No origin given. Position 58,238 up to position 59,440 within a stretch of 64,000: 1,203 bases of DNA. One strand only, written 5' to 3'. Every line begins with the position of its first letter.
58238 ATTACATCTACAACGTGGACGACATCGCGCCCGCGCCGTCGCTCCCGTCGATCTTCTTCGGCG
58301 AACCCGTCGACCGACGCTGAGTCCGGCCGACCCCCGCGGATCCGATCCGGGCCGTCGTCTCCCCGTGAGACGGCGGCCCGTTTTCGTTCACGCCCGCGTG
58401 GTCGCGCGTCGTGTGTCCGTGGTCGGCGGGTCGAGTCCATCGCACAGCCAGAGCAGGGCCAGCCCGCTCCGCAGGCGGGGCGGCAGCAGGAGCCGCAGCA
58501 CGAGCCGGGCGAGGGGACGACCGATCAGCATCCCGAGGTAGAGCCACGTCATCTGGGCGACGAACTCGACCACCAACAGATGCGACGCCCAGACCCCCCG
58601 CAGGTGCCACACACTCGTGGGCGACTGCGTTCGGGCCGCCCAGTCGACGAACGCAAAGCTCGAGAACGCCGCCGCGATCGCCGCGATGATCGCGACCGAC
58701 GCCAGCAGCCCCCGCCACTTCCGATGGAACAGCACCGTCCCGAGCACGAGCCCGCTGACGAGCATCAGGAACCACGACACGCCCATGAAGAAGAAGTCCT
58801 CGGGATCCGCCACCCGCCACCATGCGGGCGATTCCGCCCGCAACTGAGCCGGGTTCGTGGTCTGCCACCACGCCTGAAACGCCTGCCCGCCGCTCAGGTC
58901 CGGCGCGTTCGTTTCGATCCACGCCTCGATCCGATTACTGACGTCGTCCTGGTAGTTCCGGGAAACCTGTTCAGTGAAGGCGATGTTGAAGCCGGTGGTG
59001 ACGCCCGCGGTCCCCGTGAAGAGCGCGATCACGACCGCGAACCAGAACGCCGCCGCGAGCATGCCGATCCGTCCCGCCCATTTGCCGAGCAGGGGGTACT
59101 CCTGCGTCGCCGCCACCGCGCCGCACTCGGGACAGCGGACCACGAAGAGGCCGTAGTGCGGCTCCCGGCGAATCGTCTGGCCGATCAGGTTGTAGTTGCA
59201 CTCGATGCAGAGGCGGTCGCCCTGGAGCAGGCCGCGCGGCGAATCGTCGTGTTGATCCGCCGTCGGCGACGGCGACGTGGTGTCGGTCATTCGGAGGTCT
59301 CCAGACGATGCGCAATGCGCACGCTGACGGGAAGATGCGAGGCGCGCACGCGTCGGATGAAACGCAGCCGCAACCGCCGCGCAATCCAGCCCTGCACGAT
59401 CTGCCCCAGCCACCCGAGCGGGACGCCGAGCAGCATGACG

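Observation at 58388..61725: Cluster of three membrane proteins sharing a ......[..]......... zinc-ribbon, two of them tandem paralogs with an ATGA start/stop overlap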

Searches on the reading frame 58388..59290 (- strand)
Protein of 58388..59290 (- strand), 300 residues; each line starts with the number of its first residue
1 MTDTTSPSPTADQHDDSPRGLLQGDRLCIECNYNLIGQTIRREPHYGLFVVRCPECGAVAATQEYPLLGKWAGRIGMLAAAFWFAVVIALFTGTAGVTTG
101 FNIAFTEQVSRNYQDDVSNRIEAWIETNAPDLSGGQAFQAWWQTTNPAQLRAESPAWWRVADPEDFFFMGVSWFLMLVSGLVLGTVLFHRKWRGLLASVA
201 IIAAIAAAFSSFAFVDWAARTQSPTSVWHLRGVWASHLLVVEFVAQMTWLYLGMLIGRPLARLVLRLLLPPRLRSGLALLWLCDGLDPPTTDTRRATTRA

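Call 6: search_protein_families(library=pfam, proteins=[window:58388-59290:-], max_evalue=1)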
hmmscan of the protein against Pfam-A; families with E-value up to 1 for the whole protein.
window:58388-59290:- (300 aa): 6 families
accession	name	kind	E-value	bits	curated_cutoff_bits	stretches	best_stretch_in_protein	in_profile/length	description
PF15110.11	TMEM141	-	0.087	13.8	27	0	167-228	26-85/91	TMEM141 protein family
PF13248.11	Zn_ribbon_3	-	0.13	12.2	27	1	51-62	3-14/26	zinc-ribbon domain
PF14356.11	DUF4403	-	0.16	11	28.3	1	100-160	132-193/425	Domain of unknown function (DUF4403)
PF12773.13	DZR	-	0.19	12.3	27.3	1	23-60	10-34/45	Double zinc ribbon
PF24463.1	DUF7577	-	0.2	11.7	28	1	50-59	2-11/27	Domain of unknown function (DUF7577)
PF08792.16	A2L_zn_ribbon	-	0.25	11.5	22.9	0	53-61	24-32/33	A2L zinc ribbon domain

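Call 7: search_protein_families(library=ncbifam, proteins=[window:58388-59290:-], max_evalue=1)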
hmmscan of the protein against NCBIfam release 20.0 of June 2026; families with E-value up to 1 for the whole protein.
window:58388-59290:- (300 aa): 2 families
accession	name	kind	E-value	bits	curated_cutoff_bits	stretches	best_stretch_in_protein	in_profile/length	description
NF002362.0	PRK01343.1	equivalog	0.16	11.7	79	1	52-67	20-35/66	DNA gyrase inhibitor YacG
TIGR01906.1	integ_TIGR01906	hypoth_equivalog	0.25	11.2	74.8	0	163-191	175-203/207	TIGR01906 family membrane protein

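Call 11: find_homologous_proteins(query=window:58388-59290:-, max_evalue=0.001)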
Query window:58388-59290:- (300 aa): 33 proteins with E <= 0.001 among 8000 candidates.
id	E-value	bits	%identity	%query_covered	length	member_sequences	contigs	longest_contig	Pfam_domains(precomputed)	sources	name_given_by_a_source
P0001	2.2e-202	689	100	100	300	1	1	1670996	-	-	-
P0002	1.8e-63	233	44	98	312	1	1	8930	-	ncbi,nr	ncbi:MAG: hypothetical protein KDA25_13360 [Phycisphaerales bacterium]|nr:hypothetical protein [Phyc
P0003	1.6e-47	180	37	94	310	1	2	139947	-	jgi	jgi:hypothetical protein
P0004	6.6e-43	165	35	95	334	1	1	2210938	-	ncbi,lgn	ncbi:MAG: hypothetical protein ACF8PN_14565 [Phycisphaerales bacterium]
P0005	9.4e-43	165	37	97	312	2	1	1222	-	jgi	jgi:hypothetical protein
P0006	1.4e-42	164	39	89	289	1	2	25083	-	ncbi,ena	-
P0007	4.7e-42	162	34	96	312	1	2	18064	-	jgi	jgi:hypothetical protein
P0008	4.2e-41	159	37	96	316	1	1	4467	-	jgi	jgi:hypothetical protein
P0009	1.6e-39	154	35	95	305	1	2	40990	-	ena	-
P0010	9.1e-39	152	33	91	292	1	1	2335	-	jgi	jgi:hypothetical protein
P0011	1.6e-38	151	36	93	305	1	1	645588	-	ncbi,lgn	-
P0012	3.2e-38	150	32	96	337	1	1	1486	-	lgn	-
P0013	7.5e-38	148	51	25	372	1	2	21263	-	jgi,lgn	jgi:hypothetical protein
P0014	1.3e-37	148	30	94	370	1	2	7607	-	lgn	-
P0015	1.1e-36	145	61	18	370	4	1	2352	-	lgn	-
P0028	1.4e-27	115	32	99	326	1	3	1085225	-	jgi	jgi:hypothetical protein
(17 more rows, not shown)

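Call 15: find_encoding_contigs(protein=P0004, flank=6000, max_places=2)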
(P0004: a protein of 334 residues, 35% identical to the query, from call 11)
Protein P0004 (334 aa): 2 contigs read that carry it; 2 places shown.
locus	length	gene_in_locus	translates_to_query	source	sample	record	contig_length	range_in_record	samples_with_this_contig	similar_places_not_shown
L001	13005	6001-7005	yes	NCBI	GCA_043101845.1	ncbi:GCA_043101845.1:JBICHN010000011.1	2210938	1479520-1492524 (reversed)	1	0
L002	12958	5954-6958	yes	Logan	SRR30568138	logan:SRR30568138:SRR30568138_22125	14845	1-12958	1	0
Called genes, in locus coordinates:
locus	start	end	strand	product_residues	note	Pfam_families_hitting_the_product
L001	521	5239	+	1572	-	PF00664:ABC_membrane, PF00005:ABC_tran, PF02463:SMC_N (faint), PF13191:AAA_16 (weak), PF13304:AAA_21 (faint), PF00263:Secretin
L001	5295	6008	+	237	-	-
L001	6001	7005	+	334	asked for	-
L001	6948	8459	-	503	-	PF13414:TPR_11 (weak), PF13424:TPR_12 (weak), PF13432:TPR_16, PF14559:TPR_19, PF12895:ANAPC3 (weak), PF13432:TPR_16 (weak), PF00685:Sulfotransfer_1, PF13469:Sulfotransfer_3, +9 more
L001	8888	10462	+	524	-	PF13884:Peptidase_S74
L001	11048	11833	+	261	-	PF01128:IspD, PF12804:NTP_transf_3, PF01128:IspD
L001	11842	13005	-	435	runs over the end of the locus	-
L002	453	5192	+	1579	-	PF00664:ABC_membrane, PF00005:ABC_tran, PF02463:SMC_N (faint), PF13191:AAA_16 (weak), PF13304:AAA_21 (faint), PF00263:Secretin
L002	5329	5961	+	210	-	-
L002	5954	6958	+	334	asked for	-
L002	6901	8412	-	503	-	PF13414:TPR_11 (weak), PF13424:TPR_12 (weak), PF13432:TPR_16, PF14559:TPR_19, PF12895:ANAPC3 (weak), PF13432:TPR_16 (weak), PF00685:Sulfotransfer_1, PF13469:Sulfotransfer_3, +9 more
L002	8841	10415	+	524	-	PF13884:Peptidase_S74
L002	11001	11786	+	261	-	PF01128:IspD, PF12804:NTP_transf_3, PF01128:IspD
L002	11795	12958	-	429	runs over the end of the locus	-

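Call 16: find_encoding_contigs(protein=P0003, flank=6000, max_places=2)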
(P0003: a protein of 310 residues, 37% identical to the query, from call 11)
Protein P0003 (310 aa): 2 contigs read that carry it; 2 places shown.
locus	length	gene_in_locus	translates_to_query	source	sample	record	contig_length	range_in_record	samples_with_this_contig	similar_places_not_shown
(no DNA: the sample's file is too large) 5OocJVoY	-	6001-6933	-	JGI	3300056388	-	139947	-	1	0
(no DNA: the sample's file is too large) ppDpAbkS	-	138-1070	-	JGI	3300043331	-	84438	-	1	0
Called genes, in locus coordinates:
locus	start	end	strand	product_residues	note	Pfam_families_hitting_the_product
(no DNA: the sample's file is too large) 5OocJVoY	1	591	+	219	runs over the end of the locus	PF09411:PagL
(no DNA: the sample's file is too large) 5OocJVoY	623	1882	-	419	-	PF00109:ketoacyl-synt, PF02801:Ketoacyl-synt_C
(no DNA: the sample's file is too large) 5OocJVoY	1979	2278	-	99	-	PF23297:ACP_SdgA_C (faint), PF00550:PP-binding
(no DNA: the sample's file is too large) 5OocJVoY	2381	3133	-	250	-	PF00106:adh_short, PF01370:Epimerase (faint), PF08659:KR, PF13561:adh_short_C2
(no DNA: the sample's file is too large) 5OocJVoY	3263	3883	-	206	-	-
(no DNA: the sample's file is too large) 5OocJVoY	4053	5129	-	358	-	PF00698:Acyl_transf_1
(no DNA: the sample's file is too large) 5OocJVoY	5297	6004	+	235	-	-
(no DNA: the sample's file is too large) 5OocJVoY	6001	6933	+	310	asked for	-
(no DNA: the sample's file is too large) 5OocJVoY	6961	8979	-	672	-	PF00723:Glyco_hydro_15, PF22422:MGH1-like_GH (weak)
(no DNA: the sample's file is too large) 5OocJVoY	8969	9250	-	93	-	PF01052:FliMN_C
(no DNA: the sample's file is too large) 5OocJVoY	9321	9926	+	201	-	PF00117:GATase, PF07722:Peptidase_C26 (weak)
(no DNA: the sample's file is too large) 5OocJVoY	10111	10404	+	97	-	-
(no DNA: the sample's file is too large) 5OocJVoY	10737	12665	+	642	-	PF01839:FG-GAP (faint), PF13517:FG-GAP_3, PF07593:UnbV_ASPIC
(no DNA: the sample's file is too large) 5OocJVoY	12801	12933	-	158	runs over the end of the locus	-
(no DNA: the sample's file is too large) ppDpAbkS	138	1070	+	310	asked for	-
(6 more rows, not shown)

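Call 18: find_encoding_contigs(protein=P0011, flank=6000, max_places=1)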
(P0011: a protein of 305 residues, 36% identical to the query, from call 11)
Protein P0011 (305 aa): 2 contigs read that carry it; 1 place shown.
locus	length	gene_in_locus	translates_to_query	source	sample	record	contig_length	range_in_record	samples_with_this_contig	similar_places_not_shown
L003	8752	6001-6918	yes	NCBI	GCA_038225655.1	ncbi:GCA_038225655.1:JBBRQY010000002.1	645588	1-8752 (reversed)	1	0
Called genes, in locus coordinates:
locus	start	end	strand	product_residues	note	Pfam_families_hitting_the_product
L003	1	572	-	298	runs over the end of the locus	PF01149:Fapy_DNA_glyco, PF06831:H2TH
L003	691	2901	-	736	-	PF00456:Transketolase_N, PF09364:XFP_N (weak), PF02779:Transket_pyr, PF02780:Transketolase_C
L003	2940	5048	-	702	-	-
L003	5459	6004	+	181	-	-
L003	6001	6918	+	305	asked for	-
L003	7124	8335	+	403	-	PF00712:DNA_pol3_beta, PF02767:DNA_pol3_beta_2, PF02768:DNA_pol3_beta_3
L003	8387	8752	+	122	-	?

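Call 19: find_encoding_contigs(protein=P0028, flank=6000, max_places=1)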
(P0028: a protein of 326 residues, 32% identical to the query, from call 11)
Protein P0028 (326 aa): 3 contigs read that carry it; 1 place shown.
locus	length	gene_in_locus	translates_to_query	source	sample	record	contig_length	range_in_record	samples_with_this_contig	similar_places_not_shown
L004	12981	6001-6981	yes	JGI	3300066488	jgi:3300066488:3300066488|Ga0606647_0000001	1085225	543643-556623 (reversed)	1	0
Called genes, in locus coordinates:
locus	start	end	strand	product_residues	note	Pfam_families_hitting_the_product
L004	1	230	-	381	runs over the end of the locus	-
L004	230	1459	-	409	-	PF13439:Glyco_transf_4, PF00534:Glycos_transf_1, PF13692:Glyco_trans_1_4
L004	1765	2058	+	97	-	-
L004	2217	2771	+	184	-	-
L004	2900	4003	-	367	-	PF23548:Zn_ribbon_FGT1_2 (faint), PF23547:Zn_ribbon_FGT1_1 (weak)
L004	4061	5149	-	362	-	PF13421:Band_7_1, PF01145:Band_7, PF14237:GYF_2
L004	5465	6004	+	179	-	-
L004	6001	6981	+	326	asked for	-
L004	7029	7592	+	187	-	PF02525:Flavodoxin_2 (weak), PF03358:FMN_red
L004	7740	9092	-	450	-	-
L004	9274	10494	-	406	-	PF13229:Beta_helix (weak)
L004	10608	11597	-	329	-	PF01073:3Beta_HSD, PF01370:Epimerase, PF04321:RmlD_sub_bind (faint), PF05368:NmrA, PF13460:NAD_binding_10, PF07993:NAD_binding_4 (weak)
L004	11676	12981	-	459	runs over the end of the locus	-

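Call 29: predict_structure(alignment_id=A1)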
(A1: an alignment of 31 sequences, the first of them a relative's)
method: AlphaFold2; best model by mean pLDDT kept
length: 300 residues; sequences in the alignment: 31
mean_pLDDT: 87.1   pTM: 0.79
mean pLDDT of the five models: 87.1, 85.1, 85.1, 84.5, 84.0
residues with pLDDT >= 90: 163; 70-90: 102; 50-70: 32; < 50: 3
segments of 3 or more residues with pLDDT < 50: 1-3
pLDDT, mean of each block of 10 residues (from residue 1): 52 66 82 85 87 88 63 90 97 97 94 91 95 91 91 88 95 98 93 96 97 90 80 88 97 97 95 86 86 60
secondary structure, 60 per line:
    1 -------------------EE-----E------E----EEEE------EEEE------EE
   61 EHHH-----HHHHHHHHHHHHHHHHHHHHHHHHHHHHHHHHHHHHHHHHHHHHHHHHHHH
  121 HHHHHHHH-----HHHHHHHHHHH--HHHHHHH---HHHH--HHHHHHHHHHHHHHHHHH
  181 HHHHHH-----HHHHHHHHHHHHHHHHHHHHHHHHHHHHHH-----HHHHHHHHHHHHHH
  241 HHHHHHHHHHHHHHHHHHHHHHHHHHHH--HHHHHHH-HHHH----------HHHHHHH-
elements in order: E39-42 E49-52 E59-61 H70-128 H134-144 H147-153 H157-160 H163-186 H192-221 H227-268 H271-277 H279-282 H293-299

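Call 32: fold_search(model_id=the predicted structure, library=pdb)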
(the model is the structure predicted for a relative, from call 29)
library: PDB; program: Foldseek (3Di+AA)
matches with E <= 10: 176; with E <= 0.001: 0
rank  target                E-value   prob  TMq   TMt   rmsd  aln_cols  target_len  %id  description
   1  9kq0_A                1.3e+00  0.09  0.16  0.20  18.5       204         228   14  Structure of TolQRA complex at pH 8.0 from E.coli (released 2026-03-04)
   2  9ij9_R                1.4e+00  0.08  0.17  0.18  21.7       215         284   13  A Cryo-EM structure of Bitter taste receptor TAS2R14 with Gi complex (released 2024-07-24)
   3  8xol                  1.5e+00  0.07  0.15  0.05  22.0       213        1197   14  Cryo-EM structure of human ABCC4 with ANP bound in NBD1 (released 2024-07-17)
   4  6lpb_R                1.6e+00  0.08  0.17  0.16  18.7       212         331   13  Cryo-EM structure of the human PAC1 receptor coupled to an engineered heterotrimeric G protein (released 2020-03-11)
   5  6iu3                  1.7e+00  0.07  0.14  0.18  16.4       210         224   15  Crystal structure of iron transporter VIT1 with zinc ions (released 2019-02-06)
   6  9b5y_R                1.7e+00  0.05  0.15  0.17  21.0       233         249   14  Cryo-EM structure of the LAPTH-bound PTH1R in complex with Gq (released 2025-03-19)
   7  9kpz_E                1.9e+00  0.08  0.16  0.20  18.5       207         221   14  Structure of TolQRA complex at pH 5.4 from E.coli (released 2026-03-04)
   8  8ha0_R                1.9e+00  0.06  0.17  0.16  28.0       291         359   15  Molecular recognition of two endogenous hormones by the human parathyroid hormone receptor-1 (released 2022-12-21)
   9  3ok8_A                2.0e+00  0.07  0.17  0.22  33.0       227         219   11  I-BAR OF PinkBAR (released 2011-07-13)
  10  9auc_R                2.0e+00  0.05  0.16  0.14  27.0       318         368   10  Human Amylin1 Receptor in Complex with Gs and human Calcitonin Gene-Related Peptide (released 2024-04-24)
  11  9ddm_A                2.1e+00  0.06  0.14  0.18  19.7       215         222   11  E. coli TolAQR conformation I (released 2025-07-09)
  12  9ddo_A                2.2e+00  0.07  0.19  0.24  29.8       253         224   12  E. coli TonB-ExbBD TonB bound to ExbB chain C (released 2025-07-09)
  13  9k49_B                2.2e+00  0.05  0.14  0.17  22.7       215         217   12  Cryo-EM structure of inner membrane TolQRA complex in CYMAL-6-Neopentyl Glycol detergent micelles (released 2025-07-09)
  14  9p93_R                2.3e+00  0.06  0.17  0.16  19.1       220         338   15  Cryo-EM structure of the PAC1sR-VIP-Gs complex (released 2025-11-19)
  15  7yqd_A                2.3e+00  0.06  0.15  0.21  17.9       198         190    8  EM structure of human PA28gamma (wild-type) (released 2022-09-21)
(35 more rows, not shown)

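Call 36: search_solved_structures(query=A1, max_evalue=10, show_alignments=3)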
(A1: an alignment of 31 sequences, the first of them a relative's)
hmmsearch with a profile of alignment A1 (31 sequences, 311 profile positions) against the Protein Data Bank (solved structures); distinct sequences matched with E-value up to 10: 8.
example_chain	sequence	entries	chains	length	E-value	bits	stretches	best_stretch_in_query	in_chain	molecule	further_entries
5cyb_A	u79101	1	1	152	0.26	13.7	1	94-169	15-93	Lipoprotein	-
8qag_A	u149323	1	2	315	1.2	11.5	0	78-133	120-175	sc-CC-6-95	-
1mey_C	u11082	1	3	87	1.6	11.1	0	52-60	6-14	CONSENSUS ZINC FINGER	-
7cu3_B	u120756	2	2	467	3.8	9.9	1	83-164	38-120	Transmembrane protein FAM155A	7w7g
8yq5_E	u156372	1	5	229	4.5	9.6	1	176-267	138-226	de novo designed ion channel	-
3ge2_A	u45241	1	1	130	5.8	9.3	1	106-169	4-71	Lipoprotein, putative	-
3jbr_E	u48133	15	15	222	8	8.8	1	178-263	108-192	Voltage-dependent calcium channel gamma-1 subunit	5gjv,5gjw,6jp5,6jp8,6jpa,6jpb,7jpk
9h8n_A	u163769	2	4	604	8.9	8.7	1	169-232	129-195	Multidrug resistance ABC transporter ATP-binding/permease protein BmrA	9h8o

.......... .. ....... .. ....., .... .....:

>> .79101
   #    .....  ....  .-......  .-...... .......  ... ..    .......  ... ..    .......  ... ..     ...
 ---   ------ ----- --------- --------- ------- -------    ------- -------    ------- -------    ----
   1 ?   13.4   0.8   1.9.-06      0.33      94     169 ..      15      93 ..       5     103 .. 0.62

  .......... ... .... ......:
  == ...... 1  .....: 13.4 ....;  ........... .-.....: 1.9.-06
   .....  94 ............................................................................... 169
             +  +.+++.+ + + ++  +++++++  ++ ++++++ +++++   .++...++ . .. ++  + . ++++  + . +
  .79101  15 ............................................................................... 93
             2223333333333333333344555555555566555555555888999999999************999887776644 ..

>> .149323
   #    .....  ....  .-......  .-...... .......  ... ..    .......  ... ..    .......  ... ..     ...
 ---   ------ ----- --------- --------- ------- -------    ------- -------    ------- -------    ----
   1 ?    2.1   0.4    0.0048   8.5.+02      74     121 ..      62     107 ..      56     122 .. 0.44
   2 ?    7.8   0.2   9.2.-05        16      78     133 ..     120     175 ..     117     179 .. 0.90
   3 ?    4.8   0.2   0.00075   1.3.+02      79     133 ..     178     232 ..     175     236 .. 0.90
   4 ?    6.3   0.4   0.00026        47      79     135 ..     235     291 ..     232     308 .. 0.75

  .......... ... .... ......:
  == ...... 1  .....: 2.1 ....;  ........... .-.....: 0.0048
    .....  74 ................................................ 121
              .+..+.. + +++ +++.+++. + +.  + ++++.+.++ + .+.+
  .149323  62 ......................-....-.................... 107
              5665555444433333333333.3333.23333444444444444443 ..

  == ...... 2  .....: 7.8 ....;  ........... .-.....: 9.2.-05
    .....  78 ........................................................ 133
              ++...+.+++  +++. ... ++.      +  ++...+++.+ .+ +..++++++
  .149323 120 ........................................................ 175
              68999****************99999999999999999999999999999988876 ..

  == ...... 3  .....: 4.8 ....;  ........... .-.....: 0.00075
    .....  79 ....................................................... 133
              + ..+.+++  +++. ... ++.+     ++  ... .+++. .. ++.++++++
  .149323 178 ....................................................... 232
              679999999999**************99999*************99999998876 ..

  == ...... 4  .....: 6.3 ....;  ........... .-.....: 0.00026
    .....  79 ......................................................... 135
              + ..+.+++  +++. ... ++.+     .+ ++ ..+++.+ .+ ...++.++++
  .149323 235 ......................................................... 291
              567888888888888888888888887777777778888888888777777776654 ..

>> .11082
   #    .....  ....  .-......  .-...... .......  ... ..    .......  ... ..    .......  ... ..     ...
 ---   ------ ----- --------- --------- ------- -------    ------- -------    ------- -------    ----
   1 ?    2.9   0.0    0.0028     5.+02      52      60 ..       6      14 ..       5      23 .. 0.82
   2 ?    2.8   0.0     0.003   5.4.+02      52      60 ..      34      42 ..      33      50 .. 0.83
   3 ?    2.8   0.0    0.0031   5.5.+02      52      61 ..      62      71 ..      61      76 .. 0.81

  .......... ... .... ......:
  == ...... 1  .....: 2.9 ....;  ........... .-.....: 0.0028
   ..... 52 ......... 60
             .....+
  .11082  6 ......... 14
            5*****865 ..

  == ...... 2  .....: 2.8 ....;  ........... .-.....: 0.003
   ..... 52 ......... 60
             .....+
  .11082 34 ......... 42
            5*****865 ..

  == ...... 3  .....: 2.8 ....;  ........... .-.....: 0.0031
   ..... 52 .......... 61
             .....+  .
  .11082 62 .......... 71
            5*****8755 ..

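Call 37: search_protein_representatives(alignment_id=A1)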
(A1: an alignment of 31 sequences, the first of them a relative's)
Query: 31 sequences, 311 profile positions. Proteins with E-value up to 0.001 (for the whole library): 999; up to 1e-10: 816; up to 1e-30: 511. The best 150 are listed.
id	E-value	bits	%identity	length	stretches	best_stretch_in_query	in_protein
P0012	4.6e-112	390.7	-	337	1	6-309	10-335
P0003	2.8e-103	361.8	-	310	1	7-306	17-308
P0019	4.4e-101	354.6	-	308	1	1-307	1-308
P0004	7.2e-100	350.6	-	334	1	1-307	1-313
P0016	2.2e-99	349.0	-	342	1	5-310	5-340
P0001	2.8e-98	345.4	-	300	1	1-309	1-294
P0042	4.0e-98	344.9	-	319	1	6-308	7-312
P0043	4.9e-98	344.6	-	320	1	4-307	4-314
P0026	1.2e-97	343.3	-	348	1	6-308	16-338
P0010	2.7e-97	342.2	-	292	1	27-309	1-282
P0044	6.6e-97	340.9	-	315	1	1-307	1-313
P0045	8.7e-97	340.5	-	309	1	7-307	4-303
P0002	9.8e-97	340.3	-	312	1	7-306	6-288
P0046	1.1e-95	336.8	-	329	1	8-305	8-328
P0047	2.2e-95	335.9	-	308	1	9-308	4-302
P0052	3.1e-94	332.1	-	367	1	1-306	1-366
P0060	5.9e-92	324.6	-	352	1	1-307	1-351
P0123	1.8e-80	286.9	-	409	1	6-306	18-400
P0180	4.1e-73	262.8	-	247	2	1-108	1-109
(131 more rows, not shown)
